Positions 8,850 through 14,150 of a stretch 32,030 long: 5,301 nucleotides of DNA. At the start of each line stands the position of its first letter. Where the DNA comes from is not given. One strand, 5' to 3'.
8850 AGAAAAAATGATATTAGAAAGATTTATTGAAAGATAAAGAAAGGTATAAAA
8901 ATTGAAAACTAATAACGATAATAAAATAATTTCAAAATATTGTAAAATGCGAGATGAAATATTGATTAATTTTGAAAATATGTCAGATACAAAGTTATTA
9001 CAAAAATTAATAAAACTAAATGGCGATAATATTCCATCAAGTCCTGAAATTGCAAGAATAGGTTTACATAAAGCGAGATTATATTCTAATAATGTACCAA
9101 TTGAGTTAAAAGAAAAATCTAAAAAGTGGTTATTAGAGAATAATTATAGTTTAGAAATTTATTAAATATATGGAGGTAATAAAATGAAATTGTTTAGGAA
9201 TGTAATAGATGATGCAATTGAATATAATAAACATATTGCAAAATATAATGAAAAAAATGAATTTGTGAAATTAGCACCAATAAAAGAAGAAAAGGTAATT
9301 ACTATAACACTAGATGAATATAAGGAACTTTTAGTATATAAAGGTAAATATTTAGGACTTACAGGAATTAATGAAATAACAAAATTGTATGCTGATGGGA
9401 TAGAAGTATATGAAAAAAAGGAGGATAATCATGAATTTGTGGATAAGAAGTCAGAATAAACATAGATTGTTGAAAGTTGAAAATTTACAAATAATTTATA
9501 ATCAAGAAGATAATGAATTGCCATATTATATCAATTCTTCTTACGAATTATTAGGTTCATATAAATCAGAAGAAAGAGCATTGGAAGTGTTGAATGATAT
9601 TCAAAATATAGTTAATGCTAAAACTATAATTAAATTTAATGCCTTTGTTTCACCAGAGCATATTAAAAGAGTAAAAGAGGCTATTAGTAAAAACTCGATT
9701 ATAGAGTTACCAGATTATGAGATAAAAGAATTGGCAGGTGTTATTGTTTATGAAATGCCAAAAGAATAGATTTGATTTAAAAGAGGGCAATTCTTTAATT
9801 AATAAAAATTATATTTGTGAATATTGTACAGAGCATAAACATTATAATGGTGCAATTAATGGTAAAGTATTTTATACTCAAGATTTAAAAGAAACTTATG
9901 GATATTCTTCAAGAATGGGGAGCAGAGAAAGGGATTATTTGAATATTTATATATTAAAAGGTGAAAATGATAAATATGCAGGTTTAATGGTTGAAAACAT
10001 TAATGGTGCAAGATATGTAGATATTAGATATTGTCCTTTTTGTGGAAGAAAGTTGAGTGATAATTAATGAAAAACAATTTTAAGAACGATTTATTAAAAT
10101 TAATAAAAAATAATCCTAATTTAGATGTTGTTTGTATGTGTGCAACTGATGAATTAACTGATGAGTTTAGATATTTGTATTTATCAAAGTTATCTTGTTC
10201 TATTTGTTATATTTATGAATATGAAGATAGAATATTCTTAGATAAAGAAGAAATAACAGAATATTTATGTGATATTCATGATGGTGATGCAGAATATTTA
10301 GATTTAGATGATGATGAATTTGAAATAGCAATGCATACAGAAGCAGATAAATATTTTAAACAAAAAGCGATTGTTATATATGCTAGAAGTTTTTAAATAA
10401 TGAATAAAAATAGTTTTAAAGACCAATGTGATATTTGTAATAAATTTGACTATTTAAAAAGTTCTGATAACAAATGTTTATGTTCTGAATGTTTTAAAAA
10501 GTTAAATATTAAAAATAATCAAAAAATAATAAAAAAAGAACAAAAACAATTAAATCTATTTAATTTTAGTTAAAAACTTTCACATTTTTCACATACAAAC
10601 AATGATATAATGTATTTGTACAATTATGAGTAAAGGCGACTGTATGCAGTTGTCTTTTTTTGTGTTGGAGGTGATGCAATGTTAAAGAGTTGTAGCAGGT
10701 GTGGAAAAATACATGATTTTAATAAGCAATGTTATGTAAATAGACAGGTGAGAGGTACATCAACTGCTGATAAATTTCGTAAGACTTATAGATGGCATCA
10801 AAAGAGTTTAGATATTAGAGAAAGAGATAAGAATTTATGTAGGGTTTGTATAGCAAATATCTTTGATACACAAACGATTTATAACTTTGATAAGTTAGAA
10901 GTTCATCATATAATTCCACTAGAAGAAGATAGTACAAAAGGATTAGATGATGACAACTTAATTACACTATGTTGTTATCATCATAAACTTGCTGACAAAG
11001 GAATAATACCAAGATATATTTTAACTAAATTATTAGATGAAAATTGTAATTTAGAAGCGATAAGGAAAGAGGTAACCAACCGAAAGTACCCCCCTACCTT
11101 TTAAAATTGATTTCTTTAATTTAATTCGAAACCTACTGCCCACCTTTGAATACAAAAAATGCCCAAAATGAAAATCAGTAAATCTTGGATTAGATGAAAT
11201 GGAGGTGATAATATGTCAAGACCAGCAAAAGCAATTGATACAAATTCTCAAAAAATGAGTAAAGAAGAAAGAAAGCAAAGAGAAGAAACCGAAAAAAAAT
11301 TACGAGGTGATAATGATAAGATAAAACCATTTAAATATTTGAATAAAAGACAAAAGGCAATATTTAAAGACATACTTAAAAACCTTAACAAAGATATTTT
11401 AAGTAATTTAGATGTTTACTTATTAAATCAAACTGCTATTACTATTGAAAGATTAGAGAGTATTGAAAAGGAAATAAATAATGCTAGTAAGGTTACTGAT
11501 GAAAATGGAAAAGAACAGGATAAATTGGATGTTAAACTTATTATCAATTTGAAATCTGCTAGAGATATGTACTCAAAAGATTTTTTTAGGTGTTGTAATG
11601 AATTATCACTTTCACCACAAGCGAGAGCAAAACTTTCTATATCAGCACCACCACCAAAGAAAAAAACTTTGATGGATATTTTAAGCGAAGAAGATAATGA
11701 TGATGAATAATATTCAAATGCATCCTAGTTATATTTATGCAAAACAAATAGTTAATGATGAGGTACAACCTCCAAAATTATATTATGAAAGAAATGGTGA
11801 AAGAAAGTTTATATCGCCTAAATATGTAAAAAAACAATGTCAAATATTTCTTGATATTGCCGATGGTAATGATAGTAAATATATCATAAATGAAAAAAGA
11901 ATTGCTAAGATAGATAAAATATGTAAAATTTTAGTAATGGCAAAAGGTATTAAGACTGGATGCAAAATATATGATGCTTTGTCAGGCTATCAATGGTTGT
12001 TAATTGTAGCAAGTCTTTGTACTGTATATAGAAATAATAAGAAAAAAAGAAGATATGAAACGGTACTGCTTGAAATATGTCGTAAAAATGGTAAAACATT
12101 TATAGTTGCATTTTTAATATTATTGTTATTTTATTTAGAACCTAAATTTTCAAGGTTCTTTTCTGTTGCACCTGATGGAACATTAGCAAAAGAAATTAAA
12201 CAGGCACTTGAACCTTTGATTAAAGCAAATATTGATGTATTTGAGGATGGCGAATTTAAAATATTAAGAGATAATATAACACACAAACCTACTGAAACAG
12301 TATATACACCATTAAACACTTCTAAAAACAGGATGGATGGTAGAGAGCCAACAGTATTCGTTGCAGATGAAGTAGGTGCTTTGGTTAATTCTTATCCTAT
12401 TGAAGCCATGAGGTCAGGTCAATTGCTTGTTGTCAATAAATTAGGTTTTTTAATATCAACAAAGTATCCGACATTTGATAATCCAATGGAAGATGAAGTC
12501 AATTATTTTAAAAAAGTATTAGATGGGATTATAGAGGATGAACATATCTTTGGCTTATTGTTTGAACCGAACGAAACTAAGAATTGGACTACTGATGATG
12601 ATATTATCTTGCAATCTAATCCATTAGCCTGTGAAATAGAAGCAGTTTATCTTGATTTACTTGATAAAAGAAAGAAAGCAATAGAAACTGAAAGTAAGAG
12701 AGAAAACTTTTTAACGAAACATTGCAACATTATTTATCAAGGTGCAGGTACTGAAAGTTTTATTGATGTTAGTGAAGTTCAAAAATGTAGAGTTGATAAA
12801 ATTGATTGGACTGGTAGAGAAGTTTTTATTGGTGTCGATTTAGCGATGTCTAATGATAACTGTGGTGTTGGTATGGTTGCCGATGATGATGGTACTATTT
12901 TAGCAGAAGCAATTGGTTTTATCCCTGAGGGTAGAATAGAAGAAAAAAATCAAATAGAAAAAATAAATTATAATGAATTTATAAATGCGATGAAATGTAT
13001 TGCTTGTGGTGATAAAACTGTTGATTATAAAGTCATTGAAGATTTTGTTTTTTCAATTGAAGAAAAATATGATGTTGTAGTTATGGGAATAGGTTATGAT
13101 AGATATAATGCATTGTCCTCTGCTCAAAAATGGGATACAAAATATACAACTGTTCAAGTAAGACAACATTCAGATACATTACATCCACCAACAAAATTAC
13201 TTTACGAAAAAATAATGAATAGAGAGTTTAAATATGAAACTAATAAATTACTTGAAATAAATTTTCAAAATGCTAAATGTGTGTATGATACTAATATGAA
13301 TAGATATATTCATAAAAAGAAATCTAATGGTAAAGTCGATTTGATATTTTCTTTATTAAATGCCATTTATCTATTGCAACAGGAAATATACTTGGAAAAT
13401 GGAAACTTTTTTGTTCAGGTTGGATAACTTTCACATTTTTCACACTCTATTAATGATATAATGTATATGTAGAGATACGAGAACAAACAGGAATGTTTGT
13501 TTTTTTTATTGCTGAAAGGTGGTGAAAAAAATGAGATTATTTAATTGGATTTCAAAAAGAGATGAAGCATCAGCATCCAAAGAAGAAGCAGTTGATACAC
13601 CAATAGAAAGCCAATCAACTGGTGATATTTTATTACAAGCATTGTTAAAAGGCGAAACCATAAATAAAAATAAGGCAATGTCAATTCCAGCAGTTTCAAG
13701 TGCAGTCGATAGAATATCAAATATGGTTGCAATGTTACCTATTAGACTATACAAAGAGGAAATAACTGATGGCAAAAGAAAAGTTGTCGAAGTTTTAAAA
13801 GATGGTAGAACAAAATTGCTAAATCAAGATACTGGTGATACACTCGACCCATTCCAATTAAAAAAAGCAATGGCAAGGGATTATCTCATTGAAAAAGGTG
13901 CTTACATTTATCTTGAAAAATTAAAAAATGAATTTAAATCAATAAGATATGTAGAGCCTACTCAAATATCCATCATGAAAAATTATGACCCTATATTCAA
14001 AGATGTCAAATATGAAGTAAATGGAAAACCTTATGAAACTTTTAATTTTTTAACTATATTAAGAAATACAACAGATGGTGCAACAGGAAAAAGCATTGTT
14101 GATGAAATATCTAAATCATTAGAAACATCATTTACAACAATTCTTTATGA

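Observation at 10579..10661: Threefold conserved late element: tandem TTCACA boxes, extended -10, and a promoter-proximal terminator in front of the packaging, morphogenesis and lysis genes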

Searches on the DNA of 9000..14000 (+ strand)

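Call 8: search_dna_similar(query=window:9000-14000:+, collection=phages, mode=near, max_rows=25)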
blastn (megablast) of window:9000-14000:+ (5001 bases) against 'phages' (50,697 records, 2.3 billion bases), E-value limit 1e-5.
No match.

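Call 48: search_rna_families(source=window, start=10500, end=10700, threshold=evalue, max_evalue=1)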
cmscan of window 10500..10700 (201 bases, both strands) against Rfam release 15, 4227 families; matches with E-value up to 1: 0.
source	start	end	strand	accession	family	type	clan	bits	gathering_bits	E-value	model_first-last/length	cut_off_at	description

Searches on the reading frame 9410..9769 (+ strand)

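Call 12: search_protein_families(library=phrogs, proteins=[window:9410-9769:+], max_evalue=0.001)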
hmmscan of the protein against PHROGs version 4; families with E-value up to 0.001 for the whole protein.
window:9410-9769:+ (119 aa): 2 families
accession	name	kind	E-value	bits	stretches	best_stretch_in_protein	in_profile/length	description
phrog_4601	-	unknown function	1.8e-12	48.4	1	12-78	4-66/85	-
phrog_7118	-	unknown function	1.3e-08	36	1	10-76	84-146/167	-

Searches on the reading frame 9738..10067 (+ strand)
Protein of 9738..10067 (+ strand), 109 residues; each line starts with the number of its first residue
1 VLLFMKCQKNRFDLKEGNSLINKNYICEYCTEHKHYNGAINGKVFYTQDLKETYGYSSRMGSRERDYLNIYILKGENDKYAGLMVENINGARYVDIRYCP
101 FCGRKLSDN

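Call 12: search_protein_families(library=phrogs, proteins=[window:9738-10067:+], max_evalue=0.001)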
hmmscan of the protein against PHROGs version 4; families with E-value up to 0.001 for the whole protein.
window:9738-10067:+ (109 aa): 3 families
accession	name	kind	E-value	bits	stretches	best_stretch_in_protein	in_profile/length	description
phrog_1494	-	unknown function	1.9e-06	28.3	1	22-108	147-211/226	-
phrog_33828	-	unknown function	9.2e-05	23.4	1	68-108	17-53/58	-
phrog_4030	-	unknown function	0.00019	22.5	1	47-107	20-78/85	-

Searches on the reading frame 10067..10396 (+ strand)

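Call 12: search_protein_families(library=phrogs, proteins=[window:10067-10396:+], max_evalue=0.001)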
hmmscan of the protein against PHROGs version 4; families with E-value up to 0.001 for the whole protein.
window:10067-10396:+ (109 aa): 1 family
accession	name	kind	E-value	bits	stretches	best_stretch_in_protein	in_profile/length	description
phrog_23660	-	unknown function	4.8e-14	53.6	1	6-105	5-101/105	-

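Call 13: search_protein_families(library=ncbifam, proteins=[window:10067-10396:+], max_evalue=1)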
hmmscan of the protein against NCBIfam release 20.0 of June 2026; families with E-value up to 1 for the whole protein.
window:10067-10396:+ (109 aa): 2 families
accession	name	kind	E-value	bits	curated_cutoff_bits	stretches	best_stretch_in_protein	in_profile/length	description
NF011840.0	PRK15312.1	equivalog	0.044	13.2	515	1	4-52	142-191/298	antimicrobial resistance protein Mig-14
NF033945.1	AcrIIA2_fam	subfamily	0.46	10.7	40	1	45-103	50-113/118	AcrIIA2 family anti-CRISPR protein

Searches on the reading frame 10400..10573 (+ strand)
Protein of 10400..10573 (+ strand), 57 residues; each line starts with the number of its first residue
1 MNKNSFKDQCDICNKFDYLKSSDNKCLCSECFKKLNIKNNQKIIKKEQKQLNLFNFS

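Call 12: search_protein_families(library=phrogs, proteins=[window:10400-10573:+], max_evalue=0.001)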
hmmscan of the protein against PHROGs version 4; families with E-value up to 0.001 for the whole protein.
window:10400-10573:+ (57 aa): 0 families

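Call 13: search_protein_families(library=ncbifam, proteins=[window:10400-10573:+], max_evalue=1)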
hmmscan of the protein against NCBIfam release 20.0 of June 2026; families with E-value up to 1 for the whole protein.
window:10400-10573:+ (57 aa): 2 families
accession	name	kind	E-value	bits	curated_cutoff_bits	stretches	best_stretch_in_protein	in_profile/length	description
TIGR00373.1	TIGR00373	equivalog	0.054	13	149.5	1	11-54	114-157/162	transcription factor E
NF004910.0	PRK06266.1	equivalog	0.16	11.2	180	1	13-53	130-171/185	transcription initiation factor E subunit alpha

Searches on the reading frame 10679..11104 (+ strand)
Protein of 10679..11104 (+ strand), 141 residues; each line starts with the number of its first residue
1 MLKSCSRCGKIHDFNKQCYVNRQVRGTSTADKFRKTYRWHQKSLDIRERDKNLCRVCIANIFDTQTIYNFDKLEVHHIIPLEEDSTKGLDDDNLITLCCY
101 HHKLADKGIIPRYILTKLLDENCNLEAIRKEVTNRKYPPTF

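Call 11: search_protein_families(library=pfam, proteins=[window:10679-11104:+], max_evalue=0.01)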
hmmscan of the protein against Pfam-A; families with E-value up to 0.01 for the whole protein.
window:10679-11104:+ (141 aa): 2 families
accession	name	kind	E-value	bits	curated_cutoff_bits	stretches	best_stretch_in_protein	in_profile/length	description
PF01844.29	HNH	-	1.8e-06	28.4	21.4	1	54-102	1-41/47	HNH endonuclease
PF13391.12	HNH_2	-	0.00016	21.9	21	1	72-108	11-61/66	HNH endonuclease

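Call 72: search_protein_families(library=phrogs, proteins=[window:10679-11104:+], max_evalue=0.001)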
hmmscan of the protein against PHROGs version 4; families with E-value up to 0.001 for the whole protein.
window:10679-11104:+ (141 aa): 13 families
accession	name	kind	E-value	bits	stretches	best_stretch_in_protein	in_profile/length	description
phrog_144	-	DNA, RNA and nucleotide metabolism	1.9e-19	71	1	2-117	22-143/175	HNH endonuclease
phrog_119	-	DNA, RNA and nucleotide metabolism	9.7e-12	45.4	1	26-106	178-255/443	HNH endonuclease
phrog_589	-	DNA, RNA and nucleotide metabolism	3.1e-11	44.3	1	21-103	61-136/179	HNH endonuclease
phrog_8446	-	DNA, RNA and nucleotide metabolism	3.3e-10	41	1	25-113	117-201/211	HNH endonuclease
phrog_5956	-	DNA, RNA and nucleotide metabolism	3.4e-10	40.7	1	16-108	25-110/138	HNH endonuclease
phrog_1271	-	DNA, RNA and nucleotide metabolism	6.4e-08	33.4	1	3-115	213-325/361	HNH endonuclease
phrog_4581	-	head and packaging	2.5e-07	31.4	1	17-104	31-107/395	terminase small subunit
phrog_8048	-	DNA, RNA and nucleotide metabolism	1.2e-06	29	1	33-117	158-244/273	HNH endonuclease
phrog_25061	-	DNA, RNA and nucleotide metabolism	5.4e-06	28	1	6-104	95-184/219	HNH endonuclease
phrog_2323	-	DNA, RNA and nucleotide metabolism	3.3e-05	24.8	1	25-103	10-81/113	HNH endonuclease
phrog_333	-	DNA, RNA and nucleotide metabolism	9.2e-05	23.6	1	31-103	13-76/138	HNH endonuclease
phrog_6050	-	DNA, RNA and nucleotide metabolism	0.0002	21.3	1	19-104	282-356/402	HNH endonuclease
phrog_7785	-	DNA, RNA and nucleotide metabolism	0.00045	21.2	1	19-109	38-115/147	HNH endonuclease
